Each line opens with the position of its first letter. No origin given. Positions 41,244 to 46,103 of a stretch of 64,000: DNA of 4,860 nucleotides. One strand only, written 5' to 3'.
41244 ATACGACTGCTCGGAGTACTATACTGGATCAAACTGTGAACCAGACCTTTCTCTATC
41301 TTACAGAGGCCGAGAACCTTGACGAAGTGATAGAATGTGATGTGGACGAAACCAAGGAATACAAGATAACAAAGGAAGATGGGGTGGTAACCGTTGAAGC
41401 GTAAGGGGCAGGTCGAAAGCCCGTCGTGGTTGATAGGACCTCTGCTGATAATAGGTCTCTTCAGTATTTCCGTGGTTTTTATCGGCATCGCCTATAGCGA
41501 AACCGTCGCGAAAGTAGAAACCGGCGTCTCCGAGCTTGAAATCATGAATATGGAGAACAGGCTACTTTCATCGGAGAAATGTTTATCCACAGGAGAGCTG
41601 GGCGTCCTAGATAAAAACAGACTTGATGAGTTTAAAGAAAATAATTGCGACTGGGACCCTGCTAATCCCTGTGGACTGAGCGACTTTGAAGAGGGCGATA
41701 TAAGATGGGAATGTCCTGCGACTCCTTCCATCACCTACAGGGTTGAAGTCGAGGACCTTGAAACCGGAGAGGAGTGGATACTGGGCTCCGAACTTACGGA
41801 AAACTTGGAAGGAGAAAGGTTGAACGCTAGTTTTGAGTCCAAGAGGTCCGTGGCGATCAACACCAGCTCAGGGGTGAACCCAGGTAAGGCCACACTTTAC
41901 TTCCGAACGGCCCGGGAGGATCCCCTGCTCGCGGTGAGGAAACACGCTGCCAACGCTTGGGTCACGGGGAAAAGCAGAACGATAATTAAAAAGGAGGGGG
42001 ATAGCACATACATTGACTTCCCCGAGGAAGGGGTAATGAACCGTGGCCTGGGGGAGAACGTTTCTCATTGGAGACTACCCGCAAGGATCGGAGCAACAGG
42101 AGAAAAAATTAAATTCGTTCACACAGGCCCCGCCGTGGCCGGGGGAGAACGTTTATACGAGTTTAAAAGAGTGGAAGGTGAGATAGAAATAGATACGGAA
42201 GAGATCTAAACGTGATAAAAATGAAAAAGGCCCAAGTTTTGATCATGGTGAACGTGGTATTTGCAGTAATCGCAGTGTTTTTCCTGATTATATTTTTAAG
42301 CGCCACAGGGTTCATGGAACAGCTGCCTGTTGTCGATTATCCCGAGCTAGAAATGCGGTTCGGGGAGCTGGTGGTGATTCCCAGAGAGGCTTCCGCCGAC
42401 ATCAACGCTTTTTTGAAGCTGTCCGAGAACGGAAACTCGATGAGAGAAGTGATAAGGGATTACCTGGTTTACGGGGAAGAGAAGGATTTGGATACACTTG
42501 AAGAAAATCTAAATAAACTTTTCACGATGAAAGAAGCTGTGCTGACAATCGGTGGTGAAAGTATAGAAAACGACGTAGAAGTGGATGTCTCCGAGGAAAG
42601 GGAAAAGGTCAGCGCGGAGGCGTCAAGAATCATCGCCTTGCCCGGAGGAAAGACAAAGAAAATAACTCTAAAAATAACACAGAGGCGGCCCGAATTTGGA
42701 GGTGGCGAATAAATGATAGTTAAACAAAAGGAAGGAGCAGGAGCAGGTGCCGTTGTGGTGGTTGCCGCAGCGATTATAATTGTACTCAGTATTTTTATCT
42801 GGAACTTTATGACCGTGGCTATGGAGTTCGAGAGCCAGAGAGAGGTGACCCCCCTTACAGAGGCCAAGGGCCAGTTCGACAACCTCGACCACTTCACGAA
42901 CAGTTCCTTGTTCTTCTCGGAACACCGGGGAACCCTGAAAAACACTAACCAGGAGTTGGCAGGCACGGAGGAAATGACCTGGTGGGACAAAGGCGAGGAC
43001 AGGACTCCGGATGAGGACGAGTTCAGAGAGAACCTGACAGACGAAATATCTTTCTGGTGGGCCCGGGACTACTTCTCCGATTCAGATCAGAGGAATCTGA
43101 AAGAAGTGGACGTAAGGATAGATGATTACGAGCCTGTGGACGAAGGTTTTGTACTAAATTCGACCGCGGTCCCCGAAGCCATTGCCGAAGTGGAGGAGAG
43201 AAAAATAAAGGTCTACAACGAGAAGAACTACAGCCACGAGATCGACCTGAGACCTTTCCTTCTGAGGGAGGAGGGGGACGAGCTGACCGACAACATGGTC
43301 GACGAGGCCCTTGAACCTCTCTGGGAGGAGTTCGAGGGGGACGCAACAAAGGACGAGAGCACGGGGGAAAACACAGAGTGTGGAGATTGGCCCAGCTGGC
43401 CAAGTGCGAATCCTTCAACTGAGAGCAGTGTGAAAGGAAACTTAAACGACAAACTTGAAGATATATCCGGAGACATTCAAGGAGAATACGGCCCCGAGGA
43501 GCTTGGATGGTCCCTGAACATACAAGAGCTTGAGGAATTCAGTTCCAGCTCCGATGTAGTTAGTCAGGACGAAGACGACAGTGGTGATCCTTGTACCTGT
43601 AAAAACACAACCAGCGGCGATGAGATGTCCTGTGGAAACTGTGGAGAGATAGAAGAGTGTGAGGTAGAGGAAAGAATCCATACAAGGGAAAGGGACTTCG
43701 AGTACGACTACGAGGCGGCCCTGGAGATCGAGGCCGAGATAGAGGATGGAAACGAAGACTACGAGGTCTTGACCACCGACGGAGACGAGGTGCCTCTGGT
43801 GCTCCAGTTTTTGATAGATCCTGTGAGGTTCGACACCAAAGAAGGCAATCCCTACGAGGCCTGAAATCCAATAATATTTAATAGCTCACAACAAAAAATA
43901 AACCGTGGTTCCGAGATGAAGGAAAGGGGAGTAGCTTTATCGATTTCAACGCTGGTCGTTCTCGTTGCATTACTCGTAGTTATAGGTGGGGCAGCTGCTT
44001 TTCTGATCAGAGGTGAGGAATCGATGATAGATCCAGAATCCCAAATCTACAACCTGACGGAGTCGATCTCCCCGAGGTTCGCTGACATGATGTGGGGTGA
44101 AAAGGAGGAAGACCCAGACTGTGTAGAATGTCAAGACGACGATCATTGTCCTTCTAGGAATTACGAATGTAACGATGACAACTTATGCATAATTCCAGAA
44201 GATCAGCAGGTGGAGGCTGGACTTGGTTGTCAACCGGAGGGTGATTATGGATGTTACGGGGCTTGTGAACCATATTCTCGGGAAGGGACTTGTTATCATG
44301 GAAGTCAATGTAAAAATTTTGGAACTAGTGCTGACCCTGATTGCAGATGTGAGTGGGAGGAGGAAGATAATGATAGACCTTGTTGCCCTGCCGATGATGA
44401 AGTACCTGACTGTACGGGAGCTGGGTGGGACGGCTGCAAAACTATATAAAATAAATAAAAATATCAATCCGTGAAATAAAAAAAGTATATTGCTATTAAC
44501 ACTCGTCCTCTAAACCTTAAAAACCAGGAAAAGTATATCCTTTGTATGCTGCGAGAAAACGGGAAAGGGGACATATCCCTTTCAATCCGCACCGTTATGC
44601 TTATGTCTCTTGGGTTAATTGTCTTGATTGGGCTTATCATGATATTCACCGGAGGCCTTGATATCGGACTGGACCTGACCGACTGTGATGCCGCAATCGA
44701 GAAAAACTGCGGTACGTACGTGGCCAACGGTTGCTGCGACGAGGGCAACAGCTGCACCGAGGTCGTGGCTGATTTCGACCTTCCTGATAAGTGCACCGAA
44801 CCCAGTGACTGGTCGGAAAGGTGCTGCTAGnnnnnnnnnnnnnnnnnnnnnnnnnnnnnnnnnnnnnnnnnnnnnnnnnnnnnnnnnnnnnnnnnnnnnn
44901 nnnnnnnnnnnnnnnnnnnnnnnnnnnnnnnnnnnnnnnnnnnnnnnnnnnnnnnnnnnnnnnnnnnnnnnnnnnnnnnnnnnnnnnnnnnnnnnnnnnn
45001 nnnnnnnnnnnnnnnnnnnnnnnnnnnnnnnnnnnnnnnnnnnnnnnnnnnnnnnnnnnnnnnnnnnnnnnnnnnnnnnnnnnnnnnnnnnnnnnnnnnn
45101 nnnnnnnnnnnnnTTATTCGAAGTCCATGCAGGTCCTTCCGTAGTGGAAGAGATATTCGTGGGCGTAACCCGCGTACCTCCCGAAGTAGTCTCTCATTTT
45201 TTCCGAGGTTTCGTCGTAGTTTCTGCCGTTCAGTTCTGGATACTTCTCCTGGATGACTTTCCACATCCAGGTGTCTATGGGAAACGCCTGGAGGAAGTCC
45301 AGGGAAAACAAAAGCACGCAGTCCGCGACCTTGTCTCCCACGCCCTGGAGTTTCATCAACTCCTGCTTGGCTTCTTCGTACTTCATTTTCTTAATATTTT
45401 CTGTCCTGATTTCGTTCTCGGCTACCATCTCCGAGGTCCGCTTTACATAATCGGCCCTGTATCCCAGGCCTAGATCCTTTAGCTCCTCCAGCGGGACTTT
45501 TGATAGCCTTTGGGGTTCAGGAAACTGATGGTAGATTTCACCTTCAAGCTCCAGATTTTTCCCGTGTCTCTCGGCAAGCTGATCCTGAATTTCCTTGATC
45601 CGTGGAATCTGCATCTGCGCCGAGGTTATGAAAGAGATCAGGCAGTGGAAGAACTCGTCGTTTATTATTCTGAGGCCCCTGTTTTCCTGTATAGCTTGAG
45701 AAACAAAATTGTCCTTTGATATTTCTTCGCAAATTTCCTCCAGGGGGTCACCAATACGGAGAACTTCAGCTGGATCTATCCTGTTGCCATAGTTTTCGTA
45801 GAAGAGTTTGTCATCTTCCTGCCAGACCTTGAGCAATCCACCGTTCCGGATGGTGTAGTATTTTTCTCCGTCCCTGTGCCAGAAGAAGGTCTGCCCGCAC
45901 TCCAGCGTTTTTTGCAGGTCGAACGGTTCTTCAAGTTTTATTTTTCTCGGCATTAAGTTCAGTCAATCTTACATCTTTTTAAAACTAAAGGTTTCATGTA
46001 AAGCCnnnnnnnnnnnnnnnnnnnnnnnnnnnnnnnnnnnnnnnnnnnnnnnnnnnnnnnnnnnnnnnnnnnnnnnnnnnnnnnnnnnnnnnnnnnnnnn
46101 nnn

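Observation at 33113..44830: Oversized type IV pilus-like locus with 12 or more pilin-like genes and highly acidic, Cys-rich ectodomains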

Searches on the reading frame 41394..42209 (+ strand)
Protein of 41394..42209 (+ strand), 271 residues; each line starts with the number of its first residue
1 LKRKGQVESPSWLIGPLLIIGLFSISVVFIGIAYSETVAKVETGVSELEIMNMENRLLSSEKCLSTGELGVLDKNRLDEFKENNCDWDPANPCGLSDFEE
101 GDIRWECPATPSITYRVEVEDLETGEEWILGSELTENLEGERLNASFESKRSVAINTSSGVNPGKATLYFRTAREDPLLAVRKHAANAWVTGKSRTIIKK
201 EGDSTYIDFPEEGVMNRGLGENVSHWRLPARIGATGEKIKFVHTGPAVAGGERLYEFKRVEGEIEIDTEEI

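Call 3: search_protein_families(library=pfam, proteins=[window:41394-42209:+], max_evalue=0.1)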
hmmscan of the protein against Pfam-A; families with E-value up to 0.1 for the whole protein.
window:41394-42209:+ (271 aa): 0 families

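Call 4: search_protein_families(library=ncbifam, proteins=[window:41394-42209:+], max_evalue=0.1)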
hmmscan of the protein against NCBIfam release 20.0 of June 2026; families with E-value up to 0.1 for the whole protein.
window:41394-42209:+ (271 aa): 0 families

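Call 60: search_protein_representatives(alignment_id=A1)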
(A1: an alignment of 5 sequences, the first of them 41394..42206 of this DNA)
Query: 5 sequences, 275 profile positions. Proteins with E-value up to 0.001 (for the whole library): 45; up to 1e-10: 27; up to 1e-30: 7. The best 45 are listed.
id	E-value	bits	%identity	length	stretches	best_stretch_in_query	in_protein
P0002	7.9e-132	455.4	-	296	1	1-275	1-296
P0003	3.2e-108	377.9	-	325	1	1-274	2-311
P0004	4.3e-99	348.0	-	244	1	5-274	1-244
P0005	9.4e-77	274.7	-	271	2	5-176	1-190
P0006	2.0e-55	204.8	-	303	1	25-240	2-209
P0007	8.6e-45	169.9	-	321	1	12-195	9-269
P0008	1.2e-40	156.3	-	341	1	6-188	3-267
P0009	2.9e-30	122.2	-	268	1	19-180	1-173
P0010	8.0e-27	111.0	-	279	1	18-177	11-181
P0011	7.5e-26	107.8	-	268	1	6-178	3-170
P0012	1.3e-24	103.7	-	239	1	6-186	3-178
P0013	6.2e-24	101.5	-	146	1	7-154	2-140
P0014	1.1e-21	94.1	-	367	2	6-114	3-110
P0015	1.7e-20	90.2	-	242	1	12-201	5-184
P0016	1.8e-20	90.1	-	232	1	15-180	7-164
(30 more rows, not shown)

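Call 62: search_protein_families(library=pfam, alignment_id=A3, max_evalue=0.01)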
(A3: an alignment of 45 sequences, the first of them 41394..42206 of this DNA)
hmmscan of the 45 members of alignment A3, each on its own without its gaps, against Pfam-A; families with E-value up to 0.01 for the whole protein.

A. member 1, window:41394-42206:+ (271 aa): 0 families

B. families by the number of members that match (of 45 scanned): 3 families
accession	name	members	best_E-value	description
PF01520.23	Amidase_3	1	8.8e-55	N-acetylmuramoyl-L-alanine amidase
PF20943.3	DUF4785_3rd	1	0.00063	Domain of unknown function (DUF4785) C-terminal domain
PF23956.1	DUF7285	1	0.0041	Family of unknown function (DUF7285)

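Call 71: predict_structure(alignment_id=A3)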
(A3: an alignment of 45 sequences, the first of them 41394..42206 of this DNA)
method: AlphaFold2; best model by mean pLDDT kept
length: 271 residues; sequences in the alignment: 45
mean_pLDDT: 84.3   pTM: 0.78
mean pLDDT of the five models: 84.3, 83.1, 83.0, 82.3, 81.7
residues with pLDDT >= 90: 148; 70-90: 70; 50-70: 50; < 50: 3
segments of 3 or more residues with pLDDT < 50: none
pLDDT, mean of each block of 10 residues (from residue 1): 60 94 98 92 92 94 95 95 67 57 73 93 96 62 78 98 97 91 93 94 80 76 70 69 77 94 92 90
secondary structure, 60 per line:
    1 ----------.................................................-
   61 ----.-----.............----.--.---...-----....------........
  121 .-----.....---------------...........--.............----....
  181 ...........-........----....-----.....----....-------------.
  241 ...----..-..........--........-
elements in order: H11-59 E71-73 H74-83 H103-106 E113-121 E127-131 E147-157 E160-172 H177-191 E193-200 E205-208 E214-218 E223-226 E240-243 E251-260 E263-270

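Call 73: fold_search(model_id=the predicted structure, library=pdb)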
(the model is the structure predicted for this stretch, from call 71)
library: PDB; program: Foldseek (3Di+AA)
matches with E <= 10: 831; with E <= 0.001: 0
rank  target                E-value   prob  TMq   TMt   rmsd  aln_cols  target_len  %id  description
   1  8bz4_B                4.2e-03  0.18  0.11  0.06  16.2       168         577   10  Crystal structure of the apo form of the L. monocytogenes RmlT (released 2023-12-27)
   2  8bz5_D                6.5e-03  0.13  0.11  0.06  18.5       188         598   10  Crystal structure of the L. monocytogenes RmlT in complex with HEPES (released 2023-12-27)
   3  9gzk_F                7.3e-03  0.15  0.11  0.06  16.1       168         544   10  Crystal structure of the L. monocytogenes RmlT in complex with 4-RboP-(CH2)6NH2 (released 2024-12-18)
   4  8bz4_A                8.8e-03  0.12  0.11  0.07  17.6       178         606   12  Crystal structure of the apo form of the L. monocytogenes RmlT (released 2023-12-27)
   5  8bz5_B                9.4e-03  0.15  0.11  0.06  16.1       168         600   10  Crystal structure of the L. monocytogenes RmlT in complex with HEPES (released 2023-12-27)
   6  8bz7_C                9.4e-03  0.14  0.11  0.06  16.0       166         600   10  Crystal structure of the L. monocytogenes RmlT in complex with TDP-rhamnose (released 2023-12-27)
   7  8bz5_C                1.1e-02  0.15  0.11  0.07  15.6       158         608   12  Crystal structure of the L. monocytogenes RmlT in complex with HEPES (released 2023-12-27)
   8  8bz8_A                1.4e-02  0.13  0.11  0.06  17.0       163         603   10  Crystal structure of the L. monocytogenes RmlT D198A variant in complex with TDP-rhamnose (released 2023-12-27)
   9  8bz5_A                1.5e-02  0.13  0.11  0.06  16.9       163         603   10  Crystal structure of the L. monocytogenes RmlT in complex with HEPES (released 2023-12-27)
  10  8bz7_E                2.0e-02  0.12  0.11  0.06  17.0       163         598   10  Crystal structure of the L. monocytogenes RmlT in complex with TDP-rhamnose (released 2023-12-27)
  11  8bz8_E                2.0e-02  0.12  0.11  0.06  17.1       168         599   11  Crystal structure of the L. monocytogenes RmlT D198A variant in complex with TDP-rhamnose (released 2023-12-27)
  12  8bz7_A                2.1e-02  0.12  0.11  0.06  17.0       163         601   10  Crystal structure of the L. monocytogenes RmlT in complex with TDP-rhamnose (released 2023-12-27)
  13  9bfp_A                2.4e-02  0.09  0.11  0.04  18.8       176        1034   12  Cryo-EM structure of Sevenless extracellular domain (monomer) (released 2025-01-29)
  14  9bfq_A                3.0e-02  0.09  0.11  0.04  18.4       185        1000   10  Cryo-EM structure of Sevenless in complex with Bride of Sevenless (released 2025-01-29)
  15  8g4i_D                3.9e-02  0.51  0.13  0.16   6.0        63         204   14  40S ribosomal subunit of the 80S Giardia intestinalis assemblage A ribosome with Emetine bound in V1 conformation (released 2024-10-30)
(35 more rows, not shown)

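Call 81: search_solved_structures(query=A3, max_evalue=10)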
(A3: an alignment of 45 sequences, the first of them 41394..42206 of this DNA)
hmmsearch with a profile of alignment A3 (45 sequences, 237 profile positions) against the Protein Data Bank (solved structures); distinct sequences matched with E-value up to 10: 4.
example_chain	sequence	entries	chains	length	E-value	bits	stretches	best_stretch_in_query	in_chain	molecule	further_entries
9hmf_O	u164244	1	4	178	0.29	13.9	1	2-46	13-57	Flagellar protein FliL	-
9luc_F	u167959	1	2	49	0.33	13.7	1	11-50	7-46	Chimeric B subunit of MotA1B1 from Paenibacillus sp. TCA20 and MotAB from E. coli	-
7wsg_A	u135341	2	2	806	4.5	10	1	8-46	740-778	Angiotensin-converting enzyme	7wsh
6mct_A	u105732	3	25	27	6.3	9.6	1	7-31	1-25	mini-eVgL membrane protein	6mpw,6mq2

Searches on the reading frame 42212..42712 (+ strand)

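Call 3: search_protein_families(library=pfam, proteins=[window:42212-42712:+], max_evalue=0.1)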
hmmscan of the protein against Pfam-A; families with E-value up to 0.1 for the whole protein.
window:42212-42712:+ (166 aa): 0 families

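Call 4: search_protein_families(library=ncbifam, proteins=[window:42212-42712:+], max_evalue=0.1)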
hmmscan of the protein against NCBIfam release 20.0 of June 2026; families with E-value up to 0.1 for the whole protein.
window:42212-42712:+ (166 aa): 3 families
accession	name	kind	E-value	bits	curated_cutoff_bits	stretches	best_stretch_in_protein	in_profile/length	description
NF006375.0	PRK08609.1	equivalog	0.026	13.1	426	1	62-152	46-137/571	DNA polymerase/3'-5' exonuclease PolX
NF033210.2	RBP7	equivalog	0.031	14.5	40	1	89-142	9-62/74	reticulate body protein Rbp-7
NF040945.1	CCC_membrane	equivalog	0.041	14.2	65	1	3-38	53-87/99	CCC motif membrane protein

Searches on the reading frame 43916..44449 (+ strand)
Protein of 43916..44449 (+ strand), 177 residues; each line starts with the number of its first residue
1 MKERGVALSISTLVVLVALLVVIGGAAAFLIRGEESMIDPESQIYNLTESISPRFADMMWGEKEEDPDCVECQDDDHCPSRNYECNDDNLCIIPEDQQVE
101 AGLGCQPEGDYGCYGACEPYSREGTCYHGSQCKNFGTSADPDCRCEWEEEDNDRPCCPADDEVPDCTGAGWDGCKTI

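Call 3: search_protein_families(library=pfam, proteins=[window:43916-44449:+], max_evalue=0.1)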
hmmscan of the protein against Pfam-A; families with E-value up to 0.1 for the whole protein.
window:43916-44449:+ (177 aa): 1 family
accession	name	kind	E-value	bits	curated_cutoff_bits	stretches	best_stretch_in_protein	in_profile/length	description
PF10407.14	Cytokin_check_N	-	0.042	14.2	22.6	1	37-78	7-46/71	Cdc14 phosphatase binding protein N-terminus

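Call 4: search_protein_families(library=ncbifam, proteins=[window:43916-44449:+], max_evalue=0.1)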
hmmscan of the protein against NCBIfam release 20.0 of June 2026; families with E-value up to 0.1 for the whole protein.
window:43916-44449:+ (177 aa): 1 family
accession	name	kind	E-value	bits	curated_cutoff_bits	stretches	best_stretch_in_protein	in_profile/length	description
TIGR04201.1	Myxo_Cys_RPT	repeat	0.0052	16.9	25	1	68-88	1-20/22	Cys-rich repeat-containing protein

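Call 44: find_homologous_proteins(query=window:43916-44449:+, max_evalue=0.01)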
Query window:43916-44449:+: 311 candidates shared short words with the query, none scored E <= 0.01.

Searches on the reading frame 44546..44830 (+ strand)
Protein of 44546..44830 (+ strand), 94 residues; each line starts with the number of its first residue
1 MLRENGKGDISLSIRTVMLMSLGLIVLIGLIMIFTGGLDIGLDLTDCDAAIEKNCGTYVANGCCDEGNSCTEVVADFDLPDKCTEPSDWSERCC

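Call 23: search_protein_families(library=pfam, proteins=[window:44546-44830:+], max_evalue=0.1)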
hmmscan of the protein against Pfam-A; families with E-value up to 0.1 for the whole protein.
window:44546-44830:+ (94 aa): 1 family
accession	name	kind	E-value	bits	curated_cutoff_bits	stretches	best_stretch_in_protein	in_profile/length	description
PF16996.10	Asp4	-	0.062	13.9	27.7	1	14-32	32-50/55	Accessory secretory protein Sec Asp4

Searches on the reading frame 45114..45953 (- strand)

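Call 23: search_protein_families(library=pfam, proteins=[window:45114-45953:-], max_evalue=0.1)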
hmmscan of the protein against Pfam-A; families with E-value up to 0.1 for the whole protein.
window:45114-45953:- (279 aa): 3 families
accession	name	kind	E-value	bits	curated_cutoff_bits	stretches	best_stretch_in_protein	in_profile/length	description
PF07934.18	OGG_N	-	1.8e-12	47.9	23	1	8-105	6-115/115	8-oxoguanine DNA glycosylase, N-terminal domain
PF00730.31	HhH-GPD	-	5.3e-10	40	26.2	1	106-255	1-104/108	HhH-GPD superfamily base excision DNA repair protein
PF00633.29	HHH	-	0.0031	17.7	24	1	197-216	11-30/30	Helix-hairpin-helix motif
